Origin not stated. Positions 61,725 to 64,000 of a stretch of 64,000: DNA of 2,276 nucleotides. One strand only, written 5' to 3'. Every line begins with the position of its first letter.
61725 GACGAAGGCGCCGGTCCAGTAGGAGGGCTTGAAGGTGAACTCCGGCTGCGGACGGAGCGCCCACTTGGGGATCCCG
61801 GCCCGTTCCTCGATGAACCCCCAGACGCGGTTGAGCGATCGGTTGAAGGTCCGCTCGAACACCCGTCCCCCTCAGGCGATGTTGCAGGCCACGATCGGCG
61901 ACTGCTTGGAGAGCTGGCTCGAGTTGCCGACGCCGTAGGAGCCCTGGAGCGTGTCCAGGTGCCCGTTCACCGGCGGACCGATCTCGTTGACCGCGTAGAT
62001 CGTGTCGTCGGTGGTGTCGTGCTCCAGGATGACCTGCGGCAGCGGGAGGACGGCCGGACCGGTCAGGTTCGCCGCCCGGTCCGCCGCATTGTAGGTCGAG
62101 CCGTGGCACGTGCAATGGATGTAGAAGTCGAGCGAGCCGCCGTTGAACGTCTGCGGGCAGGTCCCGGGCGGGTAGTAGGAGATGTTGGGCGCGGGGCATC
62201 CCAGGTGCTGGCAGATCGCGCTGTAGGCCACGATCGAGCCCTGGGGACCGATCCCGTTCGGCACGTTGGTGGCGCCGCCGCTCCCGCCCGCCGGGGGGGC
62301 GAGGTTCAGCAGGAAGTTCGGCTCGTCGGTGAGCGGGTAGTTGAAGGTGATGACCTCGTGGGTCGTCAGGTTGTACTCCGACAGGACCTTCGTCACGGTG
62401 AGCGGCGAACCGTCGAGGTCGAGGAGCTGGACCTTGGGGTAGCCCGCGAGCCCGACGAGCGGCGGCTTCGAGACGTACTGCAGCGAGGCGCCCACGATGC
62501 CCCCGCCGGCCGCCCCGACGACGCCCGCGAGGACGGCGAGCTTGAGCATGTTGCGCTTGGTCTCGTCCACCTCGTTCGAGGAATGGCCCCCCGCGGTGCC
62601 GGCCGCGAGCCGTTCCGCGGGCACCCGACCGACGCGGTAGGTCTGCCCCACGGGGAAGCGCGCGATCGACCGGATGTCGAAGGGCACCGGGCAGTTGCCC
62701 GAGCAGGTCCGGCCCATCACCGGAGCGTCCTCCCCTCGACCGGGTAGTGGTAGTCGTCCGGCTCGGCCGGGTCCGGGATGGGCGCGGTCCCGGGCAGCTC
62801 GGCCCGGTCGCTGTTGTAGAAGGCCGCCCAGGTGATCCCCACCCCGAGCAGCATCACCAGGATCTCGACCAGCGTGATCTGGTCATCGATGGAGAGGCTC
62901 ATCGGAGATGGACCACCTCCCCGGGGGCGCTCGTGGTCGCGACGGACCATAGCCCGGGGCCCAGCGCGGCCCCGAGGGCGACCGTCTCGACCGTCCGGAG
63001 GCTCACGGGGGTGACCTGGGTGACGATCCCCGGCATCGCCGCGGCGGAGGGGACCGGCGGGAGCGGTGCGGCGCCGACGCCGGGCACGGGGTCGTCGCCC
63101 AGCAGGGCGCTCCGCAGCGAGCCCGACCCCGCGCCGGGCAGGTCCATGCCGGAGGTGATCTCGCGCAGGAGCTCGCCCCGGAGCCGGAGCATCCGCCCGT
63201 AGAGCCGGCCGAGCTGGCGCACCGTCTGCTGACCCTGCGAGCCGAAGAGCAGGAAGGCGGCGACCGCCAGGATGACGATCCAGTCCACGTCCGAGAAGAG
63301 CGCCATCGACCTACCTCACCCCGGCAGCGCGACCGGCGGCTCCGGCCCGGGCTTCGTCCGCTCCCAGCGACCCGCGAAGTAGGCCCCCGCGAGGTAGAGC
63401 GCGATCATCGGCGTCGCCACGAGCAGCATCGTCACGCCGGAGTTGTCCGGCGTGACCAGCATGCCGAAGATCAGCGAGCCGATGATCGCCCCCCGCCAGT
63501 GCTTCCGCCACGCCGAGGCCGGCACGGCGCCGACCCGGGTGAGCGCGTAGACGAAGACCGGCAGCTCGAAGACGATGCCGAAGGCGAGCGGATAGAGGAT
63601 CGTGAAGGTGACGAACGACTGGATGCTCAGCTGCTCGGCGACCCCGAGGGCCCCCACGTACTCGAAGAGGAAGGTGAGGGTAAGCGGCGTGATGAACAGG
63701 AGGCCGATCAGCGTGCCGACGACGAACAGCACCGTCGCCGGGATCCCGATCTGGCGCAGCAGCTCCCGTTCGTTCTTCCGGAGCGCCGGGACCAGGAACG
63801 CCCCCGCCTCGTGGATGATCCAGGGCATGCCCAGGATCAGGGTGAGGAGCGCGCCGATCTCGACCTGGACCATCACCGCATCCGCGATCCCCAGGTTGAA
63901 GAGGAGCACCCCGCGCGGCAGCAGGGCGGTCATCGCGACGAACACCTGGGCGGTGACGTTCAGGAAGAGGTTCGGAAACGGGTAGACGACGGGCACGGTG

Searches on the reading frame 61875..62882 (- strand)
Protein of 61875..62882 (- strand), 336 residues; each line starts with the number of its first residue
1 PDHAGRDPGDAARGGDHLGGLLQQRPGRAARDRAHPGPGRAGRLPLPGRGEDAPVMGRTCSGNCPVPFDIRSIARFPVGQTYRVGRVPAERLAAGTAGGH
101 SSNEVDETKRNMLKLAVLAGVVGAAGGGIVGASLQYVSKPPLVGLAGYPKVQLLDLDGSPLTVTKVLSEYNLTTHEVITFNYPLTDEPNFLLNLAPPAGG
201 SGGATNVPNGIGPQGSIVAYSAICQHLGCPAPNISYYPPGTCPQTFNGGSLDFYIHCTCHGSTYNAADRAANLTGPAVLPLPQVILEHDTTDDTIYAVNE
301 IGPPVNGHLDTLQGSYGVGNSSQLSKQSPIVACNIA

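Call 84: search_protein_families(library=pfam, proteins=[window:61875-62882:-], max_evalue=0.00001)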
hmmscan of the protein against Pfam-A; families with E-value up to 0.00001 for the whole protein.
window:61875-62882:- (336 aa): 1 family
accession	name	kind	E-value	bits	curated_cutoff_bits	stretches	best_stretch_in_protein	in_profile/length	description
PF00355.32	Rieske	-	2.2e-06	27.9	20.3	1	214-276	33-81/88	Rieske [2Fe-2S] domain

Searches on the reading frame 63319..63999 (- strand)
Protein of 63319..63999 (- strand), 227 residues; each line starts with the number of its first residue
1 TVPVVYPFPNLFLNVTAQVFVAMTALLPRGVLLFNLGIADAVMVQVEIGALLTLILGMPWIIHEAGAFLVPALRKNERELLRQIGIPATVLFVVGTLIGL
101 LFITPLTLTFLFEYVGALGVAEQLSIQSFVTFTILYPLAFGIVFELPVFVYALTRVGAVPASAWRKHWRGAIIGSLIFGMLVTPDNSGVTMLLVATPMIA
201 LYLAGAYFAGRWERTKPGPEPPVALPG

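Call 84: search_protein_families(library=pfam, proteins=[window:63319-63999:-], max_evalue=0.00001)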
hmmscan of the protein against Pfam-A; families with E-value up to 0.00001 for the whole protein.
window:63319-63999:- (227 aa): 1 family
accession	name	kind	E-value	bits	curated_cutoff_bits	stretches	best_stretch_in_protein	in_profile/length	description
PF00902.23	TatC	-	8e-39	134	25.1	1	20-197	32-208/208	Sec-independent protein translocase protein (TatC)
